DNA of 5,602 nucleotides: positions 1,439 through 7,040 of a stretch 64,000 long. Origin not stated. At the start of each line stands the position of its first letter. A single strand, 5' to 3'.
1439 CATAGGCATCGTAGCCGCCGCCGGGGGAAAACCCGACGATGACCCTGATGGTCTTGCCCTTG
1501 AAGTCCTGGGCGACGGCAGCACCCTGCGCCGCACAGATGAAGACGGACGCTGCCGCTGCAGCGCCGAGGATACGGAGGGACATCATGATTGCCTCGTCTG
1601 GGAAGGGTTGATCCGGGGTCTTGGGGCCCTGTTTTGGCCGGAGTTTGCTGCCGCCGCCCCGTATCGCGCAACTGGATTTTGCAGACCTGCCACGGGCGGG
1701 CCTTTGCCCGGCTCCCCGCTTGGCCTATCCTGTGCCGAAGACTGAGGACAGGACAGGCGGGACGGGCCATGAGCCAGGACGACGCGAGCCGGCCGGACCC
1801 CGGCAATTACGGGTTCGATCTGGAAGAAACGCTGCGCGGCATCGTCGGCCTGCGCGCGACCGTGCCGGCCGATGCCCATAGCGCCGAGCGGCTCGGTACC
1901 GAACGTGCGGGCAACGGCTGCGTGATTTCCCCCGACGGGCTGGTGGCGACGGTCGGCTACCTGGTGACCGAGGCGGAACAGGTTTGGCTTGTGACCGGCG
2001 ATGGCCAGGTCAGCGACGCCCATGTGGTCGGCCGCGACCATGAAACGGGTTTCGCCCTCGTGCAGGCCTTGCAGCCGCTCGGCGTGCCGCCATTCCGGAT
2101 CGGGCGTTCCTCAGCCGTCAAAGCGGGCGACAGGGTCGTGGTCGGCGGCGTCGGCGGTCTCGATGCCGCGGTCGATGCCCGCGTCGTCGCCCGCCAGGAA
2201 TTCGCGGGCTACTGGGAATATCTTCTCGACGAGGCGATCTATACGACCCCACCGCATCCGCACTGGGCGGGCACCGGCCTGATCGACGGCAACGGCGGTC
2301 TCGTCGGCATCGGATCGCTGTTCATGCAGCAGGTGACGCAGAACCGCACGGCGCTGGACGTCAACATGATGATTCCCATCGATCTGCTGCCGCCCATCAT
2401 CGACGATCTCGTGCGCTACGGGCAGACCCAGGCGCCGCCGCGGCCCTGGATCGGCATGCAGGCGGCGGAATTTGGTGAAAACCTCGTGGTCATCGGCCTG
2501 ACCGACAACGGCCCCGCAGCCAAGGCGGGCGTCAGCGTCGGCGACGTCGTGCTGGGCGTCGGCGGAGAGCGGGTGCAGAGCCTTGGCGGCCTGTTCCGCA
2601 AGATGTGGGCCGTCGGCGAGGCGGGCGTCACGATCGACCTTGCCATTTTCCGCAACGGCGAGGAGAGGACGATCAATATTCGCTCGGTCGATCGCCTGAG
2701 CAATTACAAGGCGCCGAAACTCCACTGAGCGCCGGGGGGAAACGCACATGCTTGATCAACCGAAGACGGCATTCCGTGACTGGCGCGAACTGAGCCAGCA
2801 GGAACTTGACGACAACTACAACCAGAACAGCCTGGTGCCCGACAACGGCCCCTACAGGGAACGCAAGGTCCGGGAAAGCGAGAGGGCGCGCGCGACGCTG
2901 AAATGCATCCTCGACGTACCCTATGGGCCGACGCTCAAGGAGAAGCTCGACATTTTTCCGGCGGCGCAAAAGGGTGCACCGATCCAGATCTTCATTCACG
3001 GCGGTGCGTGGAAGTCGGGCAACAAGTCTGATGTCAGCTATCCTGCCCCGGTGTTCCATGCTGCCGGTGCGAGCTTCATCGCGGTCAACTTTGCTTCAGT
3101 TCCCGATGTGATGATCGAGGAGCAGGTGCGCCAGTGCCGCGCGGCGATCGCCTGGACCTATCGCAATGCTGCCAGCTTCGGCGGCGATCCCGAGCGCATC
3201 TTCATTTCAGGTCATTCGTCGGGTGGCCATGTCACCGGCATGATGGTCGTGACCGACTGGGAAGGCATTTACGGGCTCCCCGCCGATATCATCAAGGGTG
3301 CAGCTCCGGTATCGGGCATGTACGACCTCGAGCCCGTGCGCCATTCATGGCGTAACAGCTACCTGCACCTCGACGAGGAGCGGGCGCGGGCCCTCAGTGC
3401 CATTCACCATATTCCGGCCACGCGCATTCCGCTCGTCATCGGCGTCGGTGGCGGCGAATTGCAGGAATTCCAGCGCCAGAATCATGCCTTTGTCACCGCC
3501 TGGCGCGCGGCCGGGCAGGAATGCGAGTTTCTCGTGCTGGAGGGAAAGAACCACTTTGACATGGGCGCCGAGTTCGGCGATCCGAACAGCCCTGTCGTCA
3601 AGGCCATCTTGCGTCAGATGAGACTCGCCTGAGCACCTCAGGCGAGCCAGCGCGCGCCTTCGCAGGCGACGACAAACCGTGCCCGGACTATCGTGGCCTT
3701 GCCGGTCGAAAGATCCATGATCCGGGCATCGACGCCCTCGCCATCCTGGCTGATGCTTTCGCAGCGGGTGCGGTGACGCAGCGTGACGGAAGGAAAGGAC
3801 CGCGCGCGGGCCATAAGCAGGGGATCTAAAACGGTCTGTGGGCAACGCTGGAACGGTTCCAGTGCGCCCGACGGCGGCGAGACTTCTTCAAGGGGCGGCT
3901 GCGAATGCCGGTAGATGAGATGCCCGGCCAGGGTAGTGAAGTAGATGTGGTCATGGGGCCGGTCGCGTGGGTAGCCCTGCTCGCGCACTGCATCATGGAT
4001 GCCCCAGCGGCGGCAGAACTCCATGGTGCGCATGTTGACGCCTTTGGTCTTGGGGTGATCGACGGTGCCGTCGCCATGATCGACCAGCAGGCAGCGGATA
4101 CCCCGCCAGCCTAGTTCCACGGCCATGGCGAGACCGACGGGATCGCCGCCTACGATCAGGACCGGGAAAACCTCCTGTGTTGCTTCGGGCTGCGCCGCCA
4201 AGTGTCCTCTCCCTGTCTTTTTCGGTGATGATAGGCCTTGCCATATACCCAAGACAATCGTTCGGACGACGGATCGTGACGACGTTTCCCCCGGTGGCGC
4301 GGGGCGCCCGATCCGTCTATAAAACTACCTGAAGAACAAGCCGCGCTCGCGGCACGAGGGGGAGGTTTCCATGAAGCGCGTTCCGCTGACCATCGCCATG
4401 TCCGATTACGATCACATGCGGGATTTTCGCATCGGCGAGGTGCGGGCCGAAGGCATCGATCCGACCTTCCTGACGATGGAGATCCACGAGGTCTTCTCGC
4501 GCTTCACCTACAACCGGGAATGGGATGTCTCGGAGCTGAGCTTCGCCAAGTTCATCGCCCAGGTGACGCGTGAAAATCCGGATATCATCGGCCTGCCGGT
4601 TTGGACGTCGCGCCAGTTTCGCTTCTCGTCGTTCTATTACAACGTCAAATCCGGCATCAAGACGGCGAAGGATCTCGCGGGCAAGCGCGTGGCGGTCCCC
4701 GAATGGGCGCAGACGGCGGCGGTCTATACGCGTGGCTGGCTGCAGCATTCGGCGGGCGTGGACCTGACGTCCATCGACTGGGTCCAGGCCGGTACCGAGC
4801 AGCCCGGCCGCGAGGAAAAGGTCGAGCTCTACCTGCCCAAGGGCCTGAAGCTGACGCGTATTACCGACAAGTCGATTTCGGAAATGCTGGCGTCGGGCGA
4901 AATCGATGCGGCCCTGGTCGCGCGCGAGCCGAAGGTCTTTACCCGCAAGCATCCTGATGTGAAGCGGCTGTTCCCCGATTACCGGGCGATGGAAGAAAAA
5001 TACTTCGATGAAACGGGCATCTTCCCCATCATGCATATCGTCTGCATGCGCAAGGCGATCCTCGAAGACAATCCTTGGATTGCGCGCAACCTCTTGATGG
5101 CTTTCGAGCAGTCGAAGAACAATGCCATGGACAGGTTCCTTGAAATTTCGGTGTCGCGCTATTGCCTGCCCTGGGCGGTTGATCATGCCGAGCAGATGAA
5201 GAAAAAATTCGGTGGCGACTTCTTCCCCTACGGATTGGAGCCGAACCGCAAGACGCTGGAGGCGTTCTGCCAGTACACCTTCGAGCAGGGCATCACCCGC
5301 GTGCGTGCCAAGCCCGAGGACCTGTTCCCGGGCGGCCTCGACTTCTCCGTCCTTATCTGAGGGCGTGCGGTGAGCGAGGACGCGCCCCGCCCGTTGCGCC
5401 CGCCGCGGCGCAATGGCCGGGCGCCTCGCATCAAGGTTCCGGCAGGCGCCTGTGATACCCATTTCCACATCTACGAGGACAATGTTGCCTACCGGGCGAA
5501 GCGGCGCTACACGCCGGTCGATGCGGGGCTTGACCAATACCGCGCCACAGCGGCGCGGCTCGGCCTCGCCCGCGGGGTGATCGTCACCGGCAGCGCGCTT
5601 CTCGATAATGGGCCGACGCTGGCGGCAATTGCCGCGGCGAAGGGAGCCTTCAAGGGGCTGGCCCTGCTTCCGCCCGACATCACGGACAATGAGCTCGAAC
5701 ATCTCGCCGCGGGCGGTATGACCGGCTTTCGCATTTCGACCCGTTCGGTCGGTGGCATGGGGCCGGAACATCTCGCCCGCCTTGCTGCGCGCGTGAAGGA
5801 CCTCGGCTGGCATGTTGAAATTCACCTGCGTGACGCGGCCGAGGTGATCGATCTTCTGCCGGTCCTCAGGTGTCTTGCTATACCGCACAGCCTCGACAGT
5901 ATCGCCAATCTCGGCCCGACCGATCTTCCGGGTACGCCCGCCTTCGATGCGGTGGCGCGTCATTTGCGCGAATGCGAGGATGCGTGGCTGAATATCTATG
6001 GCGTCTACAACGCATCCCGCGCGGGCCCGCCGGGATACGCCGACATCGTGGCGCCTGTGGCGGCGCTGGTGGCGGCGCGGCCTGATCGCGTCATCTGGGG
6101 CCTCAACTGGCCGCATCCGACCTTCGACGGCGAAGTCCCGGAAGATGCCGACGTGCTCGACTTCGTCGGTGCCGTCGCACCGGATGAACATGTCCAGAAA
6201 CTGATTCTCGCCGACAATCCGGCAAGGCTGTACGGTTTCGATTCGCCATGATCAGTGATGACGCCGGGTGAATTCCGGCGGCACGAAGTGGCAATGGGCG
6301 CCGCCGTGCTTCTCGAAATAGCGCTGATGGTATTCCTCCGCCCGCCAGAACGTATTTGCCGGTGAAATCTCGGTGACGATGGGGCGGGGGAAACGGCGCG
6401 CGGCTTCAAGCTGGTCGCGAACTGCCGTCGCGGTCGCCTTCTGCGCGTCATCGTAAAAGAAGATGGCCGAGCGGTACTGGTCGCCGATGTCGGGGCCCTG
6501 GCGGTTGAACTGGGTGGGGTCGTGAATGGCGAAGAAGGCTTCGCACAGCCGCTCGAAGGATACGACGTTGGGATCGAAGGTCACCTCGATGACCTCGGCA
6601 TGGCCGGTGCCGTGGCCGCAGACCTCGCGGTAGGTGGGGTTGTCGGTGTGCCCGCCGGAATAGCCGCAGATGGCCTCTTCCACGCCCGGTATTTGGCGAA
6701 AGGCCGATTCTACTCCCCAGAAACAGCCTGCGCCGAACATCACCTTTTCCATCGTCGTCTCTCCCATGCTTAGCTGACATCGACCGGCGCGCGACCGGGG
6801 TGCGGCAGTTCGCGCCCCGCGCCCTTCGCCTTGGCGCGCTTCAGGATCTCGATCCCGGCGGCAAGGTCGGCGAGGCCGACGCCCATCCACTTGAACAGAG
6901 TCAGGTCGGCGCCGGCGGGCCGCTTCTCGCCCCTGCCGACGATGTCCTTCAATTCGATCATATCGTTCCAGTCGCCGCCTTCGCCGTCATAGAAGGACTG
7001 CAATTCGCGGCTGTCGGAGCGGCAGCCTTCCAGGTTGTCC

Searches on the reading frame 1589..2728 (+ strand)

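Call 81: search_protein_families(library=pfam, proteins=[window:1589-2728:+], max_evalue=0.001)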
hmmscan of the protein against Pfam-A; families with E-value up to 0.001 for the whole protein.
window:1589-2728:+ (379 aa): 4 families
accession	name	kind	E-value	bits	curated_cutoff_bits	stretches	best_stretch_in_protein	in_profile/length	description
PF13365.12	Trypsin_2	-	1.9e-14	55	27.6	1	108-241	1-144/144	Trypsin-like peptidase domain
PF13180.12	PDZ_2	-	1.5e-11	44.9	27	1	288-364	3-78/80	PDZ domain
PF17820.7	PDZ_6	-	5.8e-06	26.4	27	1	306-333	7-34/54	PDZ domain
PF00595.29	PDZ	-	0.00036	21.3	23.2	1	297-332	25-60/81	PDZ domain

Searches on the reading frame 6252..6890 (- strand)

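Call 37: search_protein_families(library=pfam, proteins=[window:6252-6890:-], max_evalue=0.001)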
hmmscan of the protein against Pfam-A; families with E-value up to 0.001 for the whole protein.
window:6252-6890:- (212 aa): 1 family
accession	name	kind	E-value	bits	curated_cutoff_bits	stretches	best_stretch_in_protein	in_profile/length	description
PF01625.27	PMSR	-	1.1e-63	214.5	23.7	1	49-201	1-153/153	Peptide methionine sulfoxide reductase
